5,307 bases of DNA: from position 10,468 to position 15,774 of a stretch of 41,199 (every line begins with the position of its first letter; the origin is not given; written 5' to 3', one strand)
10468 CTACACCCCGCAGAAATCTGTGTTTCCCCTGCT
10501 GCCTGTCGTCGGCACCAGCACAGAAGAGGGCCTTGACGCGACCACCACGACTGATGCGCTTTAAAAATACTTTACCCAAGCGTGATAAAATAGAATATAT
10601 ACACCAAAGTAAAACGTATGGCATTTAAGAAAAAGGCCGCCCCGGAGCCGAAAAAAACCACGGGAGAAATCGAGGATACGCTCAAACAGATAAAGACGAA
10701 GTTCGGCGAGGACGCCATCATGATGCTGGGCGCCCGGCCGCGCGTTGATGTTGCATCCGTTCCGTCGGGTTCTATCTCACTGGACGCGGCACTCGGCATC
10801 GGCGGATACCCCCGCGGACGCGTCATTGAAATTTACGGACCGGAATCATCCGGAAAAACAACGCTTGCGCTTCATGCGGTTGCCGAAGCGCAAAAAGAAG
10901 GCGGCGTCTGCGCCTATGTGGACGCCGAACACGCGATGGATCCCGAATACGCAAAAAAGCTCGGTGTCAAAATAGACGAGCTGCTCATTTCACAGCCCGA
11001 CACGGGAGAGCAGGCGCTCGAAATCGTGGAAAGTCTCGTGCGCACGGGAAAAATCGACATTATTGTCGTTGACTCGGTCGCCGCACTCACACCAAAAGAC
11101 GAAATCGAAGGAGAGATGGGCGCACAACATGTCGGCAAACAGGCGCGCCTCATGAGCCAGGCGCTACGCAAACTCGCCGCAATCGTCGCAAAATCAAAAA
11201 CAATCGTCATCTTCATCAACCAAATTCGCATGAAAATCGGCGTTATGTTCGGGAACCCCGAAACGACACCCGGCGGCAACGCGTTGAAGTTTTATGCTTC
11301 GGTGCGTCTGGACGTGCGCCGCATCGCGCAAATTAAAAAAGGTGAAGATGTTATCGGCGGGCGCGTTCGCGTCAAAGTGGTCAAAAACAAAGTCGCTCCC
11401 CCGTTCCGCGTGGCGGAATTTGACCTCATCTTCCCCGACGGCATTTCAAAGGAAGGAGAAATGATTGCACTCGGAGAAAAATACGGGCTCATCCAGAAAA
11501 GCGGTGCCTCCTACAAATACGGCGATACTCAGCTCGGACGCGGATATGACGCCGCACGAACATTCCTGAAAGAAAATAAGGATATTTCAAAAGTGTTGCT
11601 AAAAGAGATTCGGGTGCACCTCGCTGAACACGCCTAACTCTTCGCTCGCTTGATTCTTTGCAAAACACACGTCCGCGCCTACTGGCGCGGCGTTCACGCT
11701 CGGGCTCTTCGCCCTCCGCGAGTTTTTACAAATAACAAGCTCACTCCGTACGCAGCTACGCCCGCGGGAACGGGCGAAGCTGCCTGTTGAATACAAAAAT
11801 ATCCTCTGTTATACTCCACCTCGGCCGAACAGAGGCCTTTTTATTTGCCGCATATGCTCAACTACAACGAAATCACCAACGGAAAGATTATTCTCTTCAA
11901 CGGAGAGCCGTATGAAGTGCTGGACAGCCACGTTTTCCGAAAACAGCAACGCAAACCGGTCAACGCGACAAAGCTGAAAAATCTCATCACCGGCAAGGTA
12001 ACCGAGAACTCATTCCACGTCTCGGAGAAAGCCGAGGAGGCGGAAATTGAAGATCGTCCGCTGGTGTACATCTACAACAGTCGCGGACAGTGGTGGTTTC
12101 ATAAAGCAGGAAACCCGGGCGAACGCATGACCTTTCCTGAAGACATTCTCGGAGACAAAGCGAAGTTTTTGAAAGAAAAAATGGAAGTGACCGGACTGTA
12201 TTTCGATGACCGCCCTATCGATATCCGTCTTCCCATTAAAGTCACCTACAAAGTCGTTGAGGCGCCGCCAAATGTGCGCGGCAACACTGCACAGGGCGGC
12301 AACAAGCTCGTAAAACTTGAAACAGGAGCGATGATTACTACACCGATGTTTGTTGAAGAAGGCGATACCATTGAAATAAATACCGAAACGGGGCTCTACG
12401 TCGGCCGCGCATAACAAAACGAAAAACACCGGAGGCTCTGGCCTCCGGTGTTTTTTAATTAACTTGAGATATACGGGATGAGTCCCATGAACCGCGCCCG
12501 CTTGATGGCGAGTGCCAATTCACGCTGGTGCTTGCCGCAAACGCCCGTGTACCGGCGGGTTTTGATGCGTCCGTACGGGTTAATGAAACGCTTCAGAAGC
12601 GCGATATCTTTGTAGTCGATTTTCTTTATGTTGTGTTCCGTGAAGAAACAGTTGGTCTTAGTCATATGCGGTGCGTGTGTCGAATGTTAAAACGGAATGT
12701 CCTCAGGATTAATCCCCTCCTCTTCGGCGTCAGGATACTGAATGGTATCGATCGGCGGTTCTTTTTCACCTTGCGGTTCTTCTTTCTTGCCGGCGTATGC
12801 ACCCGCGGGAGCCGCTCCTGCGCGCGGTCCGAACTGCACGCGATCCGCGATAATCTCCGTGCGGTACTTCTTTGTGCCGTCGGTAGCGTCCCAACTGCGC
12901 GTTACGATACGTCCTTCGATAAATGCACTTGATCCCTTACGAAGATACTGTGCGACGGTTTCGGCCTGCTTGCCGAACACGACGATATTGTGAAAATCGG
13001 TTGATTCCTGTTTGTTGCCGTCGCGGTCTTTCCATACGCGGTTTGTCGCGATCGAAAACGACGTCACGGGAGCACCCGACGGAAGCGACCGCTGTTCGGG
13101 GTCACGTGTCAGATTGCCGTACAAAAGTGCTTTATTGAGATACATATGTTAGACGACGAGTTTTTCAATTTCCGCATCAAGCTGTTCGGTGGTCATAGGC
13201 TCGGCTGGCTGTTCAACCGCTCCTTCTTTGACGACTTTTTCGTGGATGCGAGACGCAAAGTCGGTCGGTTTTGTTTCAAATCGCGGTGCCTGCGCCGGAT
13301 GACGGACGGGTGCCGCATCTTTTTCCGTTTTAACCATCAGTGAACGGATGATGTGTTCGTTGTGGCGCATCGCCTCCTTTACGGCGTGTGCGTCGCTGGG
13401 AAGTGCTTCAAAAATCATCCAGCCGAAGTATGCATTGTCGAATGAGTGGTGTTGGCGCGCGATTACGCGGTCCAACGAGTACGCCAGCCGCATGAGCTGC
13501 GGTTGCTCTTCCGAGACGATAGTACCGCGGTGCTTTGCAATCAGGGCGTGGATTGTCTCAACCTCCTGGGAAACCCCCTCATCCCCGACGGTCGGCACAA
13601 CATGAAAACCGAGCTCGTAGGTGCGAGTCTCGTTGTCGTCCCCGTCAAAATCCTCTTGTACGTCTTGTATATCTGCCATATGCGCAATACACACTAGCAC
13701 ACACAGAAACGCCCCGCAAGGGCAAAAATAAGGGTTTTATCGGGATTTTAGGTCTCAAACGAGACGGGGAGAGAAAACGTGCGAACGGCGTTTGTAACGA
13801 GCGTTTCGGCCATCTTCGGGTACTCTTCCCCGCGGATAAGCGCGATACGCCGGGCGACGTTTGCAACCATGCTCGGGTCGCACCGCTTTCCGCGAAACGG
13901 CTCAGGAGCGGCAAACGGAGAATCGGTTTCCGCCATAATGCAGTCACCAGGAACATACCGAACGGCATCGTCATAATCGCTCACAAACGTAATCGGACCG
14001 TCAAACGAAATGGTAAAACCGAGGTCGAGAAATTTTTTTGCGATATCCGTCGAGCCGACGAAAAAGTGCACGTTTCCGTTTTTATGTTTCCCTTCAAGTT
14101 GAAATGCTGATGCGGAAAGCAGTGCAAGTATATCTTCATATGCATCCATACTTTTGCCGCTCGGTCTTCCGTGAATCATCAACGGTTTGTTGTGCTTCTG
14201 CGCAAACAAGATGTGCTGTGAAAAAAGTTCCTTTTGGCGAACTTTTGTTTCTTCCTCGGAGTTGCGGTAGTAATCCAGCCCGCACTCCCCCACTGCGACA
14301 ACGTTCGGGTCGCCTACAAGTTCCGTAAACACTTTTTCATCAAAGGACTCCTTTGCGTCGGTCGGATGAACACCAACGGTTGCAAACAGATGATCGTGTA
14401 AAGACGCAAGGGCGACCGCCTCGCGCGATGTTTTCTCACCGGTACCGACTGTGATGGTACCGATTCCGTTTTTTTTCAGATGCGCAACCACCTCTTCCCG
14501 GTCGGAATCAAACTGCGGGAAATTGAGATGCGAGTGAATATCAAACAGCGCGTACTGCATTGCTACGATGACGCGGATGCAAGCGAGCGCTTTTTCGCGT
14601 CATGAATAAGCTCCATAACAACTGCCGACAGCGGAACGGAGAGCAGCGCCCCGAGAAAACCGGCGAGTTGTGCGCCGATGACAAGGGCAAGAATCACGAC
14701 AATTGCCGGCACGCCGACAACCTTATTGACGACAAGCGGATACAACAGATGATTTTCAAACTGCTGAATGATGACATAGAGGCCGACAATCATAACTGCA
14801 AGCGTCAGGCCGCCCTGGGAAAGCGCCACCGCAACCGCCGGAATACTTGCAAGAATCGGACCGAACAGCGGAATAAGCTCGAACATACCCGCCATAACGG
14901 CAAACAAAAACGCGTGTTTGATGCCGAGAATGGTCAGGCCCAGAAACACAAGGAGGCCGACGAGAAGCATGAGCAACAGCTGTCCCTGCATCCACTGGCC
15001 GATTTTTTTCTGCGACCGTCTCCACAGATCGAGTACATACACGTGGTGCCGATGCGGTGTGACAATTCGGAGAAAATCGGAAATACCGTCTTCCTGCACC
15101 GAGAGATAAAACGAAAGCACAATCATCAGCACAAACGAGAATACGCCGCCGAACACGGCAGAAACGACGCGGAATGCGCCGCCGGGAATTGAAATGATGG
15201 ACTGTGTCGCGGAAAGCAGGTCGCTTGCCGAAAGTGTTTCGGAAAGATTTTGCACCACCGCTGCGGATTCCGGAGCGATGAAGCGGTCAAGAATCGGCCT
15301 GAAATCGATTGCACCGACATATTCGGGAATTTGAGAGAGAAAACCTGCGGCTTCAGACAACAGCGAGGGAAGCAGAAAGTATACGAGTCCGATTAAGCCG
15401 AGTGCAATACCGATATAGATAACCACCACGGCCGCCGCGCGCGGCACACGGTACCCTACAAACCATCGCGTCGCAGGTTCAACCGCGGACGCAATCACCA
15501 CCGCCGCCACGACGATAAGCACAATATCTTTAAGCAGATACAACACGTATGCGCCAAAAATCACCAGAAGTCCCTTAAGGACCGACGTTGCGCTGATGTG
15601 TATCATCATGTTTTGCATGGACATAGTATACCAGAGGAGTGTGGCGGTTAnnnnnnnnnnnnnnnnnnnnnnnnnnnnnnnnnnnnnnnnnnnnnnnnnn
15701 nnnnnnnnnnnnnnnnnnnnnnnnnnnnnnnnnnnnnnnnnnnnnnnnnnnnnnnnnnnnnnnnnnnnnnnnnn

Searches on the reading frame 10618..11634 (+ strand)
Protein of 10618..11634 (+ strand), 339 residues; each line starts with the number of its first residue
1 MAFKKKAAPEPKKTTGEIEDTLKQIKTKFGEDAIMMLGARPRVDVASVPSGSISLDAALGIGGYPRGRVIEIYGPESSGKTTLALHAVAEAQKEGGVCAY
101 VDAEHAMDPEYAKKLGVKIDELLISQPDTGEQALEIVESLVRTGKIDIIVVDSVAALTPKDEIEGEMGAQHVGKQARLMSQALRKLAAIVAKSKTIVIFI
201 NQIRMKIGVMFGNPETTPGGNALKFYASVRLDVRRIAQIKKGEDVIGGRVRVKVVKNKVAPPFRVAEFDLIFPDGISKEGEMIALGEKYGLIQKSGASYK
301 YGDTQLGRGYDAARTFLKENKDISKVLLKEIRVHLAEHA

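Call 82: search_protein_families(library=pfam, proteins=[window:10618-11634:+], max_evalue=0.00001)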
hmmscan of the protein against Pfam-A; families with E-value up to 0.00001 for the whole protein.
window:10618-11634:+ (339 aa): 5 families
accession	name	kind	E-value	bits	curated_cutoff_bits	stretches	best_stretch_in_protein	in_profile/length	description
PF00154.27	RecA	-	1.1e-136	454.8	27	1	18-277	3-262/262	recA bacterial DNA recombination protein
PF21096.2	RecA_C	-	3.8e-14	53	27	1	280-335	1-56/57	RecA C-terminal domain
PF08423.17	Rad51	-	1e-09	38.5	22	1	42-235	2-211/244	Rad51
PF06745.19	ATPase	-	1.1e-08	35.2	26.6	1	49-123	2-78/231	KaiC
PF01637.24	ATPase_2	-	7.5e-07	29.6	33.2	1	68-205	21-121/225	ATPase domain predominantly from Archaea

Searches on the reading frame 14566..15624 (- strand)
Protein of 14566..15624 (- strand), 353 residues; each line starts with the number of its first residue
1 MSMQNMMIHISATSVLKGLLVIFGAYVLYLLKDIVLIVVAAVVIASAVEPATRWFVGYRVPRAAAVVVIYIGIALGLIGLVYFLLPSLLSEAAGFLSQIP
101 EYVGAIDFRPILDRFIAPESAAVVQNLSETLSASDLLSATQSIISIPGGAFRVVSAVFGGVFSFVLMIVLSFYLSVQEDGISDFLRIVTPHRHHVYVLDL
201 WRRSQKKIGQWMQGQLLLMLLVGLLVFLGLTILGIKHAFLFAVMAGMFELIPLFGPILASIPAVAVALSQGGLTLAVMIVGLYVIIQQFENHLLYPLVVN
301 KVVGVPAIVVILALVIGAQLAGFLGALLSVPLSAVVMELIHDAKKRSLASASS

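Call 82: search_protein_families(library=pfam, proteins=[window:14566-15624:-], max_evalue=0.00001)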
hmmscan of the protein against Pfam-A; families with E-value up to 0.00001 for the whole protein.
window:14566-15624:- (353 aa): 1 family
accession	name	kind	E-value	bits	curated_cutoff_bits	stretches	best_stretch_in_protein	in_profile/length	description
PF01594.21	AI-2E_transport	-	2.1e-53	182.1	34.3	1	19-342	6-325/327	AI-2E family transporter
